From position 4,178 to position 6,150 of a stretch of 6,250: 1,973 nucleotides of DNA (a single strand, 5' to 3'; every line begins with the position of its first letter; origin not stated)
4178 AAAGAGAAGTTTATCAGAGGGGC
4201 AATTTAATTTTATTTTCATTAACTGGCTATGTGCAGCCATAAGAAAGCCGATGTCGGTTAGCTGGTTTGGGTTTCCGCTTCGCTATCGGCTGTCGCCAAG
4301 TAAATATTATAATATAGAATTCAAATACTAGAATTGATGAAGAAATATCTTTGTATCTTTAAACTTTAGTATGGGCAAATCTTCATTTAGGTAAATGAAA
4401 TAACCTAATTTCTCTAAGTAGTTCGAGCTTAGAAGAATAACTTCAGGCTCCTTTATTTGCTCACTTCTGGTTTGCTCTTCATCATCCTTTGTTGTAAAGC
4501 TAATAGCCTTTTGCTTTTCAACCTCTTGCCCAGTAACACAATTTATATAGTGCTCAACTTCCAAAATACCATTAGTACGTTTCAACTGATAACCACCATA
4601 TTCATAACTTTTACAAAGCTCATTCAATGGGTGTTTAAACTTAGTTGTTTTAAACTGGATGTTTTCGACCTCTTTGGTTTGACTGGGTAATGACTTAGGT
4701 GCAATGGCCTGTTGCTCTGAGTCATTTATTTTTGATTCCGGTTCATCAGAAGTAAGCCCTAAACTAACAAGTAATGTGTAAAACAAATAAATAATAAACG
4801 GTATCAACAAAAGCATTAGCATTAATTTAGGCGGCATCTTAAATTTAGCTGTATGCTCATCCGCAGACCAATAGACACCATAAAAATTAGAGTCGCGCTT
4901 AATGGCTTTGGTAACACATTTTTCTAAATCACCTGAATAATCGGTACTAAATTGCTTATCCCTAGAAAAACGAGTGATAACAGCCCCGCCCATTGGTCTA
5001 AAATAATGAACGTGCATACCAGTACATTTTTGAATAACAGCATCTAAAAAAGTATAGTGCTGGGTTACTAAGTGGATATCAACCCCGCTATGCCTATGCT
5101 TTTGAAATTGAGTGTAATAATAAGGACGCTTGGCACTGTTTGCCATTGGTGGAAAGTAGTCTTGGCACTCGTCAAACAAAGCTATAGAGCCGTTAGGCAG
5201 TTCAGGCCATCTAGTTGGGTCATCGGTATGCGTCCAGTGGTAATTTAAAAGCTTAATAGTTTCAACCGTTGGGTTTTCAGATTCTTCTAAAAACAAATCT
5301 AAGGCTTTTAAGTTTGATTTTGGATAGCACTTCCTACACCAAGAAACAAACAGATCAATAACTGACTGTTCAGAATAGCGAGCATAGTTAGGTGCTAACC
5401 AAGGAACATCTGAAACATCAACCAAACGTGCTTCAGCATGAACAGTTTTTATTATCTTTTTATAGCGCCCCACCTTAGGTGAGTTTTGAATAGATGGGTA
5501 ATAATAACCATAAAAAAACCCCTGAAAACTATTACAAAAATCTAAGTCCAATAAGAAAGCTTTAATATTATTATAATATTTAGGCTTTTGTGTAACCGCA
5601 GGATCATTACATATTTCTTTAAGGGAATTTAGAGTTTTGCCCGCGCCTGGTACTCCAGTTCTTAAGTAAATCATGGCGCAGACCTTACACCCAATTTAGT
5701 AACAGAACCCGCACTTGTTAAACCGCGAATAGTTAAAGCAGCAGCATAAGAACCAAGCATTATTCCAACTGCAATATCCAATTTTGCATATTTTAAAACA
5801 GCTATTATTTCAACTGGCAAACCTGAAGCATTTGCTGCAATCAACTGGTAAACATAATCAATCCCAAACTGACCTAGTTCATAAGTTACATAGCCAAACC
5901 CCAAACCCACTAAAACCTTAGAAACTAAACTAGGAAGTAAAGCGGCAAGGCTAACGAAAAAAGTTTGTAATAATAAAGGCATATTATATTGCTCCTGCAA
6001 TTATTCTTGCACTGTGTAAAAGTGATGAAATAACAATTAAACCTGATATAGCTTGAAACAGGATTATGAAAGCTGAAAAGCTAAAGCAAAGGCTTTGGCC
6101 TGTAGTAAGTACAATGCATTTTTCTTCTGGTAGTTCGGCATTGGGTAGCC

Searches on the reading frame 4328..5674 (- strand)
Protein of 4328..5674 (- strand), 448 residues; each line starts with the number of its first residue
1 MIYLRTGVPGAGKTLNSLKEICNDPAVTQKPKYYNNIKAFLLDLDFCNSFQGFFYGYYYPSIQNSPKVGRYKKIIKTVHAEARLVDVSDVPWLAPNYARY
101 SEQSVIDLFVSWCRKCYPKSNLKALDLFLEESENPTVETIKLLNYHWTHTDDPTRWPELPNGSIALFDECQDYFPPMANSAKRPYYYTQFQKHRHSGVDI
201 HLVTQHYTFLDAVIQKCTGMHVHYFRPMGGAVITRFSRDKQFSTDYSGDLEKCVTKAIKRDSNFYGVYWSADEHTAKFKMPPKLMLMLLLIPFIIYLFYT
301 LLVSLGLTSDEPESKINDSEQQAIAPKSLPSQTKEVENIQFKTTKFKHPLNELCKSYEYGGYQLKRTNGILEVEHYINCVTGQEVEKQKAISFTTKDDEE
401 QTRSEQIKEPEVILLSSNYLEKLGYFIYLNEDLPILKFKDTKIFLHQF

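Call 6: search_protein_families(library=pfam, proteins=[window:4328-5674:-], max_evalue=0.1)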
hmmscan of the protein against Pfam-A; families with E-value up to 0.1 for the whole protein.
window:4328-5674:- (448 aa): 1 family
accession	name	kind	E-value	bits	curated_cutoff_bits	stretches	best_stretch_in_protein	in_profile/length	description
PF05707.18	Zot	-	2.8e-16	60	20.3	2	151-272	70-194/197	Zonular occludens toxin (Zot)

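Call 7: search_protein_families(library=phrogs, proteins=[window:4328-5674:-], max_evalue=0.1)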
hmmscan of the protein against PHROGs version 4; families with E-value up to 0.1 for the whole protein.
window:4328-5674:- (448 aa): 4 families
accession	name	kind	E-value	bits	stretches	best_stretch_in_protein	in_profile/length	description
phrog_1041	-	moron, auxiliary metabolic gene and host takeover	1.5e-77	262.8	1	1-392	1-374/420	CTXphi Zot-like toxin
phrog_197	-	moron, auxiliary metabolic gene and host takeover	2e-44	153.8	2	149-332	82-277/486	Zot-like toxin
phrog_11271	-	head and packaging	0.0023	18.9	1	157-210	83-135/145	head morphogenesis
phrog_20922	-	head and packaging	0.026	14.5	1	164-227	80-142/318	head morphogenesis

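Call 39: search_dna_similar(query=window:4328-5674:-, collection=phages, mode=protein, max_evalue=0.00001, max_rows=40)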
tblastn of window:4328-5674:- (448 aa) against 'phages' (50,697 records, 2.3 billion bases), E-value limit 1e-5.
Records with a match: 48; places in all: 48; records where one place covers at least 80% of the query: 0.
Best place of each record, by identity: <60% 48.
By first word of the organism name: Ralstonia 13; Inovirus 12; Pseudomonas 8; Dulem 4; Xanthomonas 4; Phage 2; Inoviridae 2; Stenotrophomonas 2; Shewanella 1.
By host as written in the record: Homo sapiens 12; Ralstonia solanacearum 10; Pseudomonas aeruginosa 7; - 6; Varecia variegata 3; Ralstonia pickettii 2; Xanthomonas oryzae pv. oryzicola 2; Xanthomonas oryzae ATCC 35933 2; and 4 more.
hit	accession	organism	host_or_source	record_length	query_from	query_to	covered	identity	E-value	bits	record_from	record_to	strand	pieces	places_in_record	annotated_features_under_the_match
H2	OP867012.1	Shewanella phage Dolos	Shewanella oneidensis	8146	1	275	61%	39.0%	2e-57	209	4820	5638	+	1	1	CTXphi Zot-like toxin | minor head protein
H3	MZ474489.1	Phage blackswan219-1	cloacal swab from black swan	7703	135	275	31%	35.2%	2e-16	88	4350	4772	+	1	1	zonular occludens toxin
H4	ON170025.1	Ralstonia phage YO006_3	Ralstonia solanacearum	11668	140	275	30%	34.6%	2e-10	69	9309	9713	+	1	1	record has no annotation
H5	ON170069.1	Ralstonia phage YO029_2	Ralstonia solanacearum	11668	140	275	30%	34.6%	2e-10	69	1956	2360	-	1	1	record has no annotation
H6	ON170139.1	Ralstonia phage YO084_3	Ralstonia solanacearum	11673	140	275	30%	34.6%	2e-10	69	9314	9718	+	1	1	record has no annotation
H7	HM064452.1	Ralstonia phage PE226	Ralstonia solanacearum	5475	140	275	30%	34.6%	2e-10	69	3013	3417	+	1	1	putative phage assembly protein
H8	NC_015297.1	Ralstonia phage PE226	Ralstonia solanacearum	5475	140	275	30%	34.6%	2e-10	69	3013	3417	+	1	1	putative phage assembly protein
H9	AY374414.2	Ralstonia phage p12J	Ralstonia pickettii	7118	140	275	30%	33.1%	3e-16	87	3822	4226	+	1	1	putative phage assembly protein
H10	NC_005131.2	Ralstonia phage p12J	Ralstonia pickettii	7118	140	275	30%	33.1%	3e-16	87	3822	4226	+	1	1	ORF7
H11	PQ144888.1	Pseudomonas phage NEU2023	Pseudomonas aeruginosa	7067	143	275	30%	33.8%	6e-15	83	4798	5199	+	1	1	zonular occludens toxin domain-containing protein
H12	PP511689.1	Dulem virus 54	Varecia variegata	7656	119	275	35%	28.4%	2e-10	69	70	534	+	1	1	ZOT protein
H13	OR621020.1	Pseudomonas phage 42-1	Pseudomonas aeruginosa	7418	143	275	30%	33.1%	2e-14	82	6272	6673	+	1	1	ZOT-like protein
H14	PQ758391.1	Pseudomonas phage 5a-DAzarov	Pseudomonas aeruginosa 147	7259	143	275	30%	33.1%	2e-14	82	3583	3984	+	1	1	hypothetical protein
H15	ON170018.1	Ralstonia phage YO001_4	Ralstonia solanacearum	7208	140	275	30%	32.4%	3e-14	81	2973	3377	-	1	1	record has no annotation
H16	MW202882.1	Inoviridae sp.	Manatee Spring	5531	126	275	33%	29.3%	1e-8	64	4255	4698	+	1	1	zonular occludens toxin (zot)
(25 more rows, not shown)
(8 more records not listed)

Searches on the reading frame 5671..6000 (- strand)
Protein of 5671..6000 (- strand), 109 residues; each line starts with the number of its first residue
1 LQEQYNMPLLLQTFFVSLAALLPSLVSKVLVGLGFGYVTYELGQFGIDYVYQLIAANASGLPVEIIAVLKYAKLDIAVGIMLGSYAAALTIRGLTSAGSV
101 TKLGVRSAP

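Call 6: search_protein_families(library=pfam, proteins=[window:5671-6000:-], max_evalue=0.1)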
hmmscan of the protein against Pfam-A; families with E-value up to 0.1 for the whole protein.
window:5671-6000:- (109 aa): 1 family
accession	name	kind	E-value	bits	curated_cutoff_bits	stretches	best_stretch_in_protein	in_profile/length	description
PF10734.14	DUF2523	-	1.6e-12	48.2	22.1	1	18-91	5-78/80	Protein of unknown function (DUF2523)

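Call 7: search_protein_families(library=phrogs, proteins=[window:5671-6000:-], max_evalue=0.1)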
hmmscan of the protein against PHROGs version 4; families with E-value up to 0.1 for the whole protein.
window:5671-6000:- (109 aa): 2 families
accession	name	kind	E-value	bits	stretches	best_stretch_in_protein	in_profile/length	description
phrog_1242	-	head and packaging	2.5e-20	73.4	1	11-100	3-92/97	minor head protein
phrog_306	-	head and packaging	0.0032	19.2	1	11-92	30-111/115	minor head protein Ace-like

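Call 58: search_protein_families(library=pfam, proteins=[window:5671-5982:-], max_evalue=0.1)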
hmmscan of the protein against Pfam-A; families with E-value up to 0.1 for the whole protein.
window:5671-5982:- (103 aa): 1 family
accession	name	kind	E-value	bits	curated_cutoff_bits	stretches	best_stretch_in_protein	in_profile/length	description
PF10734.14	DUF2523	-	1.3e-12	48.4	22.1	1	12-85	5-78/80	Protein of unknown function (DUF2523)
